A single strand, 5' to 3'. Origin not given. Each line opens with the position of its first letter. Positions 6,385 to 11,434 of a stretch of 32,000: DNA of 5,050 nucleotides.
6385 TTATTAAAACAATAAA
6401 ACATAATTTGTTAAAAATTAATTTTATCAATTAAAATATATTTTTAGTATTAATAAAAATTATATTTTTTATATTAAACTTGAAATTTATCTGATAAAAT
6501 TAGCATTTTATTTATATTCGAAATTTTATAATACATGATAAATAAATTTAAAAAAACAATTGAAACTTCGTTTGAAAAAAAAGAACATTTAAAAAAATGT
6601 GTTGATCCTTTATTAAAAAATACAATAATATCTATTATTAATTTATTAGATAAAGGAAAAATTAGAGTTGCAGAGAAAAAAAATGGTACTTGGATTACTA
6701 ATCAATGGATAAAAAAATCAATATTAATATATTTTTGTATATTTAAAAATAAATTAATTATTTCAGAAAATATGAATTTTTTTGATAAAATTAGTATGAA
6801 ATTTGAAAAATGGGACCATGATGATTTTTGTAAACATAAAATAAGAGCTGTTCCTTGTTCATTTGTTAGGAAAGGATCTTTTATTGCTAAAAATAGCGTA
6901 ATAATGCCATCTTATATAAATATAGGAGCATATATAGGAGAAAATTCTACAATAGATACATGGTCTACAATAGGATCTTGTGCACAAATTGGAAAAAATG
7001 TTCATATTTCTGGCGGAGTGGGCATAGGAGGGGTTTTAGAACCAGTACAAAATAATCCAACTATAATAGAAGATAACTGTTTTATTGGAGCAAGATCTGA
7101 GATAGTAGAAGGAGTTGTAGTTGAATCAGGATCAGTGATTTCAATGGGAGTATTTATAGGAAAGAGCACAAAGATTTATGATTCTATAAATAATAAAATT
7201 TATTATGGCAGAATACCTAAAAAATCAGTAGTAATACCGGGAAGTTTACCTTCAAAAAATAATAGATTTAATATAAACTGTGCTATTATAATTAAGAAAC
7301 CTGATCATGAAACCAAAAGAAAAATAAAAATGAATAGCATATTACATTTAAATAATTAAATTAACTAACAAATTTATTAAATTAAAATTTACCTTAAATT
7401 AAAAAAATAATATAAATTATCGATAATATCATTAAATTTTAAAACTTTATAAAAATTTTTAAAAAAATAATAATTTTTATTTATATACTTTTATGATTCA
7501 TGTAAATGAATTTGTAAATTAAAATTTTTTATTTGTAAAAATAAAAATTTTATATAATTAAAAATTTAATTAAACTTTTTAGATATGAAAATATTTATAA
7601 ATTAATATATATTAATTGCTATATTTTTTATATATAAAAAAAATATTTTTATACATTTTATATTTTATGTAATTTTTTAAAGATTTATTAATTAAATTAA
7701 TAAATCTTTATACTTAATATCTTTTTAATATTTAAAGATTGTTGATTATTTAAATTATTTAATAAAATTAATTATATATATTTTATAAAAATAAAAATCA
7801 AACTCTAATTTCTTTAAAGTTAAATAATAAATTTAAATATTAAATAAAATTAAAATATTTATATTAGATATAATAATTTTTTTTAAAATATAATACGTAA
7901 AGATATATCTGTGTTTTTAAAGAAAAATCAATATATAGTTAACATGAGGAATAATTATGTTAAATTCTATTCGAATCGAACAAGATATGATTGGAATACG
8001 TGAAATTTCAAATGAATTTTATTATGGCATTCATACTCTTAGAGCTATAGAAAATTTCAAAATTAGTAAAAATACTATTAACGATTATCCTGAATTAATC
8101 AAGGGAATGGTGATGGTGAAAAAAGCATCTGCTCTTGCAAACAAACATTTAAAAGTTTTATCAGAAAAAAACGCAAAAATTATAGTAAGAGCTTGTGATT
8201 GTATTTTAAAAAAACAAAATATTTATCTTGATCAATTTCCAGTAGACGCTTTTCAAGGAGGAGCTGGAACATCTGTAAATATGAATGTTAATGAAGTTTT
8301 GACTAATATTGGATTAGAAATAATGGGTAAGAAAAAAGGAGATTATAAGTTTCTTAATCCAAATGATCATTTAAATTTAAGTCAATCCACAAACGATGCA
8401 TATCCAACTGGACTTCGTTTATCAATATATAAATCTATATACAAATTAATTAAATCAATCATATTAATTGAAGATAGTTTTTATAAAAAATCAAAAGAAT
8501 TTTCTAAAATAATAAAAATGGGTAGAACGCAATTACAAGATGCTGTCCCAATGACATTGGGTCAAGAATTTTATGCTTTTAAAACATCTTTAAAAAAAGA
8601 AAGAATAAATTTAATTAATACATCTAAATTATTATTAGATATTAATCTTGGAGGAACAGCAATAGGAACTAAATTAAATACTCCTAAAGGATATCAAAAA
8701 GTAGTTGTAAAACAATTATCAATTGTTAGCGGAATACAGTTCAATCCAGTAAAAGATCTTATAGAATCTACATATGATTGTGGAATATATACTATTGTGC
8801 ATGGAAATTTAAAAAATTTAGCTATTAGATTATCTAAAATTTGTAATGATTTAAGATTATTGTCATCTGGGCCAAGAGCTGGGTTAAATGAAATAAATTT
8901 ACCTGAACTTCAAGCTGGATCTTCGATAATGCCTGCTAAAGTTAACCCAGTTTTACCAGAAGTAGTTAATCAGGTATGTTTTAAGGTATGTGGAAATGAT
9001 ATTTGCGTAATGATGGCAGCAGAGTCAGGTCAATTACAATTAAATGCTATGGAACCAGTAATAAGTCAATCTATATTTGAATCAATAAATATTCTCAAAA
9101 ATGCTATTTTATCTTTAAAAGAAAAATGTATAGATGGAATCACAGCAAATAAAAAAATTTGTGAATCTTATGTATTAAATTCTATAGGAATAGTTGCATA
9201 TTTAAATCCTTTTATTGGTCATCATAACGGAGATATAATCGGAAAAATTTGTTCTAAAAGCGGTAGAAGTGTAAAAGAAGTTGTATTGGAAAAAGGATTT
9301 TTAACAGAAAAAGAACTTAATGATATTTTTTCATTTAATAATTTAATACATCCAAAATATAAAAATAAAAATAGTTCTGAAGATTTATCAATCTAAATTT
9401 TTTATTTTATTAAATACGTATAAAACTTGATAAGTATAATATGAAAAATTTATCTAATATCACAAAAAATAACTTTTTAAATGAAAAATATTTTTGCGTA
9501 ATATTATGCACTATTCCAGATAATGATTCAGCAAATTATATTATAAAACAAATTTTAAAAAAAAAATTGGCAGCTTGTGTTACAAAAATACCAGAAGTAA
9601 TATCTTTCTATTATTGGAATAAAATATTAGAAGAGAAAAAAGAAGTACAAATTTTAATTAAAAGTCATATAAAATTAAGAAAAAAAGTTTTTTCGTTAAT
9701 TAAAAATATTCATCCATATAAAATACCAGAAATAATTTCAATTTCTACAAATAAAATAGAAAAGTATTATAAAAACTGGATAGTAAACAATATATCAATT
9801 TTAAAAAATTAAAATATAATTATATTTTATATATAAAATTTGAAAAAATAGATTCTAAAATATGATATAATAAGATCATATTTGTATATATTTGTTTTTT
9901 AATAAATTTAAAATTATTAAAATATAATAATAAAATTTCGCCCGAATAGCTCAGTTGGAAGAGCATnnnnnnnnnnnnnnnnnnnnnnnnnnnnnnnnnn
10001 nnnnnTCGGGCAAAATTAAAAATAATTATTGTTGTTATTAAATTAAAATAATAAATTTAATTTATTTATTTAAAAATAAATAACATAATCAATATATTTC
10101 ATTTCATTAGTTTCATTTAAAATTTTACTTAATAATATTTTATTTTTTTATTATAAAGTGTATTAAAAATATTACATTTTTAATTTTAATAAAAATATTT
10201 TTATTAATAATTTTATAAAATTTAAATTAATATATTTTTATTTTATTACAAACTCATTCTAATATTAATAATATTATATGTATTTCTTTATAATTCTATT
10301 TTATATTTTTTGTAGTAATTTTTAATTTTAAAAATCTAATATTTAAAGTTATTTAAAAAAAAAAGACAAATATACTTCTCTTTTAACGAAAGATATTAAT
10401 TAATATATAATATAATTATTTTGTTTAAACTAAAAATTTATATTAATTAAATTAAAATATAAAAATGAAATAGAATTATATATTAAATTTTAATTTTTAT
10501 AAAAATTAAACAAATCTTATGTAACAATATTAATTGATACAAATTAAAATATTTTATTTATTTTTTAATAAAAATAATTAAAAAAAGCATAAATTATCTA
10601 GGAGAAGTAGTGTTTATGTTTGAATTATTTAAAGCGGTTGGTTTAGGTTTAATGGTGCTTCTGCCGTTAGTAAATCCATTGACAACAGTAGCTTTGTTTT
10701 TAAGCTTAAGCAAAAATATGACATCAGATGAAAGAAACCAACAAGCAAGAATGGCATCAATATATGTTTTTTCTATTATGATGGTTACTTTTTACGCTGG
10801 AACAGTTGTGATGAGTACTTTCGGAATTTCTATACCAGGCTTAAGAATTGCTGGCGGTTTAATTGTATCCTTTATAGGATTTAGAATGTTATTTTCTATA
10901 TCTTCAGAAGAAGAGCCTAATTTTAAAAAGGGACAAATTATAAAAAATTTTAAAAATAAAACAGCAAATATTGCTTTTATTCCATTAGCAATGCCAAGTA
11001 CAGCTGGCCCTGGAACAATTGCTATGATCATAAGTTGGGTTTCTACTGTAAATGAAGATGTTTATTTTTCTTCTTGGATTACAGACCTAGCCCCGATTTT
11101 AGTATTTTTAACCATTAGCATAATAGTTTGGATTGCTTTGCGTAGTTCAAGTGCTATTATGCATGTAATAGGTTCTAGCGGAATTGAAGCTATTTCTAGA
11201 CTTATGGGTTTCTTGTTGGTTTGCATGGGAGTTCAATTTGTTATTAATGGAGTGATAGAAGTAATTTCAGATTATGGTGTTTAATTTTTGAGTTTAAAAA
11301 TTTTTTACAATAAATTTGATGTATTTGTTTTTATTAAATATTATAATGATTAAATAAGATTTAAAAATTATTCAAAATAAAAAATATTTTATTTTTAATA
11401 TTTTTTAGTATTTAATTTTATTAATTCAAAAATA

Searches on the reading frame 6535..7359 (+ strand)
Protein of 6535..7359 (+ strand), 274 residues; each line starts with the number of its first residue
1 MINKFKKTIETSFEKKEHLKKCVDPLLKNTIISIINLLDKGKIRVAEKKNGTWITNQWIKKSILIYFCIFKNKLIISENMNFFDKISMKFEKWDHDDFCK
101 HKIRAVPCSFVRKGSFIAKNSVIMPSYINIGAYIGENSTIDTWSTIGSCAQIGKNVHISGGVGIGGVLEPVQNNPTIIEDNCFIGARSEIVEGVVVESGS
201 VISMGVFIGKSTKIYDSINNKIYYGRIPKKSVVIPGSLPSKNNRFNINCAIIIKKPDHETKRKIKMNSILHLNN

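Call 41: search_protein_families(library=ncbifam, proteins=[window:6535-7359:+], max_evalue=0.00001)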
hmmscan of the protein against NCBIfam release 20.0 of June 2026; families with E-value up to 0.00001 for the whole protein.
window:6535-7359:+ (274 aa): 12 families
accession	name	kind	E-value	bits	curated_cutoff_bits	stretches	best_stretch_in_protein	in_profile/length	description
TIGR00965.1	dapD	equivalog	3.4e-115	384.2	375.4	1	6-270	3-268/271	2,3,4,5-tetrahydropyridine-2,6-dicarboxylate N-succinyltransferase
NF008808.1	PRK11830.1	equivalog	3.4e-106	354.2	204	1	30-270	2-242/243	2,3,4,5-tetrahydropyridine-2,6-dicarboxylate N-succinyltransferase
TIGR03532.1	DapD_Ac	equivalog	4e-27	95.3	231.75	1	97-208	81-193/231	2,3,4,5-tetrahydropyridine-2,6-dicarboxylate N-acetyltransferase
NF002060.0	PRK00892.1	subfamily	4.4e-11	42.5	207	0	101-165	118-183/345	UDP-3-O-(3-hydroxymyristoyl)glucosamine N-acyltransferase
TIGR01853.1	lipid_A_lpxD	equivalog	4.4e-10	39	242.5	0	91-166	99-175/325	UDP-3-O-(3-hydroxymyristoyl)glucosamine N-acyltransferase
NF010937.0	PRK14357.1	equivalog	1.3e-09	37.5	658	1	102-210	312-418/448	bifunctional UDP-N-acetylglucosamine diphosphorylase/glucosamine-1-phosphate N-acetyltransferase GlmU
TIGR03570.1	NeuD_NnaD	subfamily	3.3e-09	36.6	160.8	1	108-212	93-190/202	NeuD/PglB/VioB family sugar acetyltransferase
NF010934.1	PRK14354.1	equivalog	3.7e-08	32.3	450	1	101-211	318-426/447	bifunctional UDP-N-acetylglucosamine diphosphorylase/glucosamine-1-phosphate N-acetyltransferase GlmU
NF006986.0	PRK09451.1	equivalog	1.5e-07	30.6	725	1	102-213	323-432/456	bifunctional UDP-N-acetylglucosamine diphosphorylase/glucosamine-1-phosphate N-acetyltransferase GlmU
NF010935.0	PRK14355.1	equivalog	8.9e-07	27.9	718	1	68-210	293-432/459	bifunctional UDP-N-acetylglucosamine diphosphorylase/glucosamine-1-phosphate N-acetyltransferase GlmU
NF003657.0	PRK05289.1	equivalog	1e-06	28.1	226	0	177-216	23-62/264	acyl-ACP--UDP-N-acetylglucosamine O-acyltransferase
TIGR01173.1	glmU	equivalog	6.8e-06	25.2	366.85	1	102-210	320-426/452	bifunctional UDP-N-acetylglucosamine diphosphorylase/glucosamine-1-phosphate N-acetyltransferase GlmU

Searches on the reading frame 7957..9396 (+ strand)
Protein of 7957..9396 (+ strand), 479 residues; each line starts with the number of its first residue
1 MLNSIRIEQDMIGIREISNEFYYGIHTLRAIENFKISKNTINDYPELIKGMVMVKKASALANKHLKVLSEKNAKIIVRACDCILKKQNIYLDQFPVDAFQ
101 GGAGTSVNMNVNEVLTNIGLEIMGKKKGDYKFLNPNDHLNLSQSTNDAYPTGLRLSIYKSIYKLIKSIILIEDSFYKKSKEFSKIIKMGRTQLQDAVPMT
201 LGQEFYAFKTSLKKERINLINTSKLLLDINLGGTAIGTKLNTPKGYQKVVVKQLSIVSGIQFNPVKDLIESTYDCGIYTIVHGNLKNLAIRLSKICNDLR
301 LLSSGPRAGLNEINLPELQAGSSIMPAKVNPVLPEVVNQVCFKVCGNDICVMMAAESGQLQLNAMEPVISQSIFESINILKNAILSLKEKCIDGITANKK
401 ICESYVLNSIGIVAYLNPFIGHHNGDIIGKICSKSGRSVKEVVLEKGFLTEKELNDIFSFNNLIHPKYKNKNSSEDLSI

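Call 41: search_protein_families(library=ncbifam, proteins=[window:7957-9396:+], max_evalue=0.00001)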
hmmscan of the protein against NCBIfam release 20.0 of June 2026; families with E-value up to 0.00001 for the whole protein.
window:7957-9396:+ (479 aa): 16 families
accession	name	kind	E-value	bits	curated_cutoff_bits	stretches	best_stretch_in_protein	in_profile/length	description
TIGR00839.1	aspA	equivalog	1.9e-222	739.3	681.2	1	6-473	1-466/468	aspartate ammonia-lyase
NF008909.0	PRK12273.1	subfamily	1.2e-219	730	510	1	3-473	3-471/474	aspartate ammonia-lyase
NF011092.0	PRK14515.1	subfamily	9.7e-141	469.8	876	1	3-467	9-469/479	aspartate ammonia-lyase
TIGR00979.1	fumC_II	equivalog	1.1e-126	423.3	664.75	1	6-462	2-455/458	class II fumarate hydratase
NF009089.0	PRK12425.1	equivalog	4.3e-97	325.8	840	1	6-465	3-459/464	class II fumarate hydratase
TIGR00838.1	argH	equivalog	2.9e-17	62.8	279.5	1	138-406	100-358/455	argininosuccinate lyase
TIGR00928.1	purB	equivalog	1.7e-14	53.5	326.2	1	146-403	98-348/436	adenylosuccinate lyase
TIGR02426.1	protocat_pcaB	equivalog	2.8e-10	39.6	355.75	1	145-344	99-288/338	3-carboxy-cis,cis-muconate cycloisomerase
NF008964.0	PRK12308.1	equivalog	4.6e-10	38.5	657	1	138-402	102-356/624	argininosuccinate lyase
NF002563.0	PRK02186.1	subfamily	4.6e-10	38.4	625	1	139-402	510-764/890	argininosuccinate lyase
NF005218.0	PRK06705.1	equivalog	1.2e-09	37.5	883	1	47-351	37-313/502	argininosuccinate lyase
NF004631.0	PRK05975.1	equivalog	1.6e-09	37.2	371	1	138-337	101-288/352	3-carboxy-cis,cis-muconate cycloisomerase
NF006554.0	PRK09053.1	equivalog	1.7e-09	37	595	1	47-344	27-301/453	3-carboxy-cis,cis-muconate cycloisomerase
NF005000.0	PRK06389.1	equivalog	2.6e-09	36.7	388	1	139-463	100-406/434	argininosuccinate lyase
NF006764.0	PRK09285.1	equivalog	1e-06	27.4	446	1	155-332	133-305/456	adenylosuccinate lyase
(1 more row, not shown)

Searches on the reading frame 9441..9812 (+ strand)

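Call 41: search_protein_families(library=ncbifam, proteins=[window:9441-9812:+], max_evalue=0.00001)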
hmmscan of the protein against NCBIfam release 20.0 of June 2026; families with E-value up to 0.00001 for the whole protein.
window:9441-9812:+ (123 aa): 2 families
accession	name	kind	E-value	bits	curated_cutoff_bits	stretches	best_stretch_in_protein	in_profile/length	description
NF007930.0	PRK10645.1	equivalog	5.5e-29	100.6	145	1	13-116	8-111/114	divalent cation tolerance protein CutA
NF041095.1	dival_cat_tol_CutA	equivalog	8.6e-25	86.8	120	1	19-116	2-98/100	divalent-cation tolerance protein CutA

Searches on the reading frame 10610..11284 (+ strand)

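Call 41: search_protein_families(library=ncbifam, proteins=[window:10610-11284:+], max_evalue=0.00001)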
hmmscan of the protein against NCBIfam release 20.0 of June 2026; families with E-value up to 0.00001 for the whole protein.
window:10610-11284:+ (224 aa): 4 families
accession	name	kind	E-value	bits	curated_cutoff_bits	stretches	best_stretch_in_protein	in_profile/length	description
NF008228.0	PRK10995.1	equivalog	2e-100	334.6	162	1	3-222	1-220/223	MarC family NAAT transporter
NF008320.0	PRK11111.1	equivalog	4.6e-37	127.5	216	1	15-220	16-211/215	YchE family NAAT transporter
TIGR00427.1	TIGR00427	subfamily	1.4e-35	122.8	99.2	1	14-215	11-201/201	NAAT family transporter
NF008010.0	PRK10739.1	equivalog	9.3e-16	58.4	215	1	16-216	10-192/197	YhgN family NAAT transporter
